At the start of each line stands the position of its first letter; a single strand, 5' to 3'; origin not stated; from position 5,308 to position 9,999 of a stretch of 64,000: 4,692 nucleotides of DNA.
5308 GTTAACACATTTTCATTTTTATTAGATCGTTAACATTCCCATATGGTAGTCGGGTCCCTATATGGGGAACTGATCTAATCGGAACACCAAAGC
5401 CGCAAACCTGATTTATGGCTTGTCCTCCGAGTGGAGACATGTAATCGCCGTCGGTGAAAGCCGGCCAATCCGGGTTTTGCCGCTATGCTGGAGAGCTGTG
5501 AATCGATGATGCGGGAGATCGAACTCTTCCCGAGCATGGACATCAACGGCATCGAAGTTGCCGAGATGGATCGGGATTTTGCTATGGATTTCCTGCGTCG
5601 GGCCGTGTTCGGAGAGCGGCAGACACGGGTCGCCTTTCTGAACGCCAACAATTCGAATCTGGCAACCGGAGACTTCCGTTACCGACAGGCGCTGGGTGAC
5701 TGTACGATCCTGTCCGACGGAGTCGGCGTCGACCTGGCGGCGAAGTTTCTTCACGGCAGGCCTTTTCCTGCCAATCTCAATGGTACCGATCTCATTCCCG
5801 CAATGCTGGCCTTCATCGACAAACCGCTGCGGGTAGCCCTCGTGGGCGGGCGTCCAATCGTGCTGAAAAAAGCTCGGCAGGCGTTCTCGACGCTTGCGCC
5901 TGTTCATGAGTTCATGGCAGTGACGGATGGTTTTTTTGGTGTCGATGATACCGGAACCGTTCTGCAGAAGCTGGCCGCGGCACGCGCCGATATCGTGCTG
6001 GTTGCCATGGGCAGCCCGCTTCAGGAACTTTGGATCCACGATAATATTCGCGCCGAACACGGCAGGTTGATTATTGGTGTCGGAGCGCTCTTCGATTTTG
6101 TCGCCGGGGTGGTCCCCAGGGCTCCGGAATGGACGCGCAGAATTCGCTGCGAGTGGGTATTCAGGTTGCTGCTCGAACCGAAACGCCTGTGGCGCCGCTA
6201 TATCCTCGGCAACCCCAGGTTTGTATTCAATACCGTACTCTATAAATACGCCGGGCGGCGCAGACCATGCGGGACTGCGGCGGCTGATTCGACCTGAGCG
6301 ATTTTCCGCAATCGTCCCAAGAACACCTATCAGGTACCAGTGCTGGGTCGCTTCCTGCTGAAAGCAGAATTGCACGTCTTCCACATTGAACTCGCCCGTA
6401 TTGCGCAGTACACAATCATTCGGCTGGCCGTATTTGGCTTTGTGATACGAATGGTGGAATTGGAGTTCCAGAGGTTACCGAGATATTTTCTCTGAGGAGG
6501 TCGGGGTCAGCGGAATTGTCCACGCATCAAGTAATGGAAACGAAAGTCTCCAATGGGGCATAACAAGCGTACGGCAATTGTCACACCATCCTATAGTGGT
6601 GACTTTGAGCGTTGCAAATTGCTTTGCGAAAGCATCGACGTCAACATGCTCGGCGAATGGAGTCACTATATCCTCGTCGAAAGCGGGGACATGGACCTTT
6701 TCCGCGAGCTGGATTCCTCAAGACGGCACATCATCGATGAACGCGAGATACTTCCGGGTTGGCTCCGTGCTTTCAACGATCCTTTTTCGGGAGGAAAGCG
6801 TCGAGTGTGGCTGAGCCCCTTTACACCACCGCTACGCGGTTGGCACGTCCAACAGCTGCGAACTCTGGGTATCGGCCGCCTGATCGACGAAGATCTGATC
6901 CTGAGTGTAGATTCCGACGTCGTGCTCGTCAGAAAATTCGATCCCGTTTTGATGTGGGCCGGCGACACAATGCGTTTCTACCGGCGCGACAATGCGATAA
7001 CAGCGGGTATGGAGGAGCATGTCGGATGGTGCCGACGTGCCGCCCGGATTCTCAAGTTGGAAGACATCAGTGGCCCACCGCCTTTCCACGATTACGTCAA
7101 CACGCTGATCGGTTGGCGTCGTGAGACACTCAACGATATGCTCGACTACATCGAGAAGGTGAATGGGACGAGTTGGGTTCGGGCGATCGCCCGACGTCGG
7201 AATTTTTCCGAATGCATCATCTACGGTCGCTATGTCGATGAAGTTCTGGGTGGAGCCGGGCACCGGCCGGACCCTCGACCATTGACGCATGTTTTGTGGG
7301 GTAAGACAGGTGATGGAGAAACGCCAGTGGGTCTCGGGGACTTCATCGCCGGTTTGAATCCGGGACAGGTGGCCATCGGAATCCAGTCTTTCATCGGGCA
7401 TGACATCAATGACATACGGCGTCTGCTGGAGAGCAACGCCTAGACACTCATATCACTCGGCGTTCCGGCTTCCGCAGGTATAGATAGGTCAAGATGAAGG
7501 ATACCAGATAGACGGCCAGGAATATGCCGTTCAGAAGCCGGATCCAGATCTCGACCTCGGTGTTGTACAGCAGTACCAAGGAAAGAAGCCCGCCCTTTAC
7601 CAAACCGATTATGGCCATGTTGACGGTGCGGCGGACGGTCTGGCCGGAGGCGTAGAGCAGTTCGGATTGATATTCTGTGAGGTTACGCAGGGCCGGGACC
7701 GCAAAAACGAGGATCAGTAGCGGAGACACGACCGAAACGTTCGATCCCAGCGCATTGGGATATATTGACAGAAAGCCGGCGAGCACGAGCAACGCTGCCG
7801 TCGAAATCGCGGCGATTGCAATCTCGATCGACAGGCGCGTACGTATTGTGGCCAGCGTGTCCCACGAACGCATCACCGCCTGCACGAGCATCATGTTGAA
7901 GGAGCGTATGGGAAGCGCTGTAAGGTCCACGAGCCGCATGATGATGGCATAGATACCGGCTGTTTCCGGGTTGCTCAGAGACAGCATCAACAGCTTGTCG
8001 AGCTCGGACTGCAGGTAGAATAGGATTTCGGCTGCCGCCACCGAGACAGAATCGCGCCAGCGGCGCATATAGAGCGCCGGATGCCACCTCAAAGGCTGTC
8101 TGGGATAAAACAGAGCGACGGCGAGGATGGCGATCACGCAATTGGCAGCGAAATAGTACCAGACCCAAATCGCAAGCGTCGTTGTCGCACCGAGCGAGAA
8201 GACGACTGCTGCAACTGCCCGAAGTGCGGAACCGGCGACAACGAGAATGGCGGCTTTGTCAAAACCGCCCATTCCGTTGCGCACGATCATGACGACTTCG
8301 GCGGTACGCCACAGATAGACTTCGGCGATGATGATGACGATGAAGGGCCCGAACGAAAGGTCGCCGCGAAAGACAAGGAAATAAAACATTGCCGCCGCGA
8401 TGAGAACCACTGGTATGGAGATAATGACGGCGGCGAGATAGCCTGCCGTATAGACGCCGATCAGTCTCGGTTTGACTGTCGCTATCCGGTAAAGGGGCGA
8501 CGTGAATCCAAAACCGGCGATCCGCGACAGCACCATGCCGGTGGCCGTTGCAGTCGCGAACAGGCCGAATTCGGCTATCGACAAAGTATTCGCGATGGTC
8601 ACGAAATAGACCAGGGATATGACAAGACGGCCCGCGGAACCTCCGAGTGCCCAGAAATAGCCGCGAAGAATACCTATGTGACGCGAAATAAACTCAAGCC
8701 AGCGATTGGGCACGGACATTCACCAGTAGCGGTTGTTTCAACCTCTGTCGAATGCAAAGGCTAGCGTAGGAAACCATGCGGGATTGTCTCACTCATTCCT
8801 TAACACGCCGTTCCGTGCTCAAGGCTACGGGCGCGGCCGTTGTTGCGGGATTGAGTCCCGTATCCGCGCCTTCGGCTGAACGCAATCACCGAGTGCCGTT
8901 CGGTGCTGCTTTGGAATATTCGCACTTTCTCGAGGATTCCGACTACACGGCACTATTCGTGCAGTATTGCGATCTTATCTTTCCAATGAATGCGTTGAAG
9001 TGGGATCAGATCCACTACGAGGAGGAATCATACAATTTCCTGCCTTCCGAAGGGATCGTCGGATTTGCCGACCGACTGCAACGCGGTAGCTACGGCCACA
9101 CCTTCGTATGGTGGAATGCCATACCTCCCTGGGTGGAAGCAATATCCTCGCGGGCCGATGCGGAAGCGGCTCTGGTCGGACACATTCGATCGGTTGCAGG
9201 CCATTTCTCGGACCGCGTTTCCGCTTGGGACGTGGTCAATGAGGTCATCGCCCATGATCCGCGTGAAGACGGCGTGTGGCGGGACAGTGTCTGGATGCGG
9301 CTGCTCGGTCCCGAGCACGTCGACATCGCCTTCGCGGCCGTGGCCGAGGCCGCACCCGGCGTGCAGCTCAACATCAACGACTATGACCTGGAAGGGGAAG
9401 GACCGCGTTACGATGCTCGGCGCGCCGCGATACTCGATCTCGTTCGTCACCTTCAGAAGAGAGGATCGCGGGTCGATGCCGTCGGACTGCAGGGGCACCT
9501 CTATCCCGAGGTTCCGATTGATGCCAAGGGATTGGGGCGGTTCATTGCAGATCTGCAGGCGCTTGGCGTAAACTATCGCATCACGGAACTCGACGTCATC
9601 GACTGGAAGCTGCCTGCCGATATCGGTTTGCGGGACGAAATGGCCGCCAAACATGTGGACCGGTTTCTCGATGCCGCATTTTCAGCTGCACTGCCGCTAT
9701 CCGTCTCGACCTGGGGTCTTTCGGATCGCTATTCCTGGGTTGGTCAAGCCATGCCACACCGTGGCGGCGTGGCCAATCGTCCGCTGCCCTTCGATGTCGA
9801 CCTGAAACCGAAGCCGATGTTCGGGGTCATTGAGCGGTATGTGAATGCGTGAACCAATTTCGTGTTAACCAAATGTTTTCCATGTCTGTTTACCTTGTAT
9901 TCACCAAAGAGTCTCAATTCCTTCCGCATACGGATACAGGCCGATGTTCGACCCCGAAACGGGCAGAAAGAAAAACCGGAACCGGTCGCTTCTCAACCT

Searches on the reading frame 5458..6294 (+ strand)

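Call 26: search_protein_families(library=pfam, proteins=[window:5458-6294:+], max_evalue=0.001)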
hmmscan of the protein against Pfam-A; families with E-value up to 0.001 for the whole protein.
window:5458-6294:+ (279 aa): 1 family
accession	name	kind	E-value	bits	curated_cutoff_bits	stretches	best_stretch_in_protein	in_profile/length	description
PF03808.19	Glyco_tran_WecG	-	1.6e-49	168.4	27.4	1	84-248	4-168/168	Glycosyl transferase WecG/TagA/CpsF family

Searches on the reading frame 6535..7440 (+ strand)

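Call 26: search_protein_families(library=pfam, proteins=[window:6535-7440:+], max_evalue=0.001)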
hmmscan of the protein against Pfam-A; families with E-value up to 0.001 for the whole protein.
window:6535-7440:+ (302 aa): 1 family
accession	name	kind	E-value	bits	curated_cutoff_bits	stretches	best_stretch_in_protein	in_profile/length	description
PF20102.4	DUF6492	-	2.8e-18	66.5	22.9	1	19-230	16-208/291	Family of unknown function (DUF6492)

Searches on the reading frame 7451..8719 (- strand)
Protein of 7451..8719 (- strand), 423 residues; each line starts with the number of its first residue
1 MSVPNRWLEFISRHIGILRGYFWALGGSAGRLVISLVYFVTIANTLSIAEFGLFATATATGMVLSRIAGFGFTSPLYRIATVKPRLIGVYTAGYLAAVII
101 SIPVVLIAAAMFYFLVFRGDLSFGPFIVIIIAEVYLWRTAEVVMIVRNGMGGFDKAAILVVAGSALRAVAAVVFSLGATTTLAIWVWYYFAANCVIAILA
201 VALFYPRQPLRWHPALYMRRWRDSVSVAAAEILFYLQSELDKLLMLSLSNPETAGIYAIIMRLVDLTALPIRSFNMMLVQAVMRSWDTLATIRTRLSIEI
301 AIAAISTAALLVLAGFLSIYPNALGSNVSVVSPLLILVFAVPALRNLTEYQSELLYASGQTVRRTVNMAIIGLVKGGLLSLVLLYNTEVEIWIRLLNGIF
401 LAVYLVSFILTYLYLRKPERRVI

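Call 27: search_protein_families(library=pfam, proteins=[window:7451-8719:-], max_evalue=0.001)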
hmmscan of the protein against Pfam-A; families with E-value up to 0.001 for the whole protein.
window:7451-8719:- (423 aa): 1 family
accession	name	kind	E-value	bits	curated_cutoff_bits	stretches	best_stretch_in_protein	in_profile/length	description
PF01943.22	Polysacc_synt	-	8.3e-11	42.3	28.2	1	18-265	2-252/274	Polysaccharide biosynthesis protein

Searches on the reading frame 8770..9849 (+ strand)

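Call 27: search_protein_families(library=pfam, proteins=[window:8770-9849:+], max_evalue=0.001)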
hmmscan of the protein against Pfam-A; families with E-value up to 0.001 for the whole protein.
window:8770-9849:+ (360 aa): 1 family
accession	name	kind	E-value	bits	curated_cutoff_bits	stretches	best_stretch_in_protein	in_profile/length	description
PF00331.26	Glyco_hydro_10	-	6.1e-66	223.2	22.1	1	42-354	11-308/311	Glycosyl hydrolase family 10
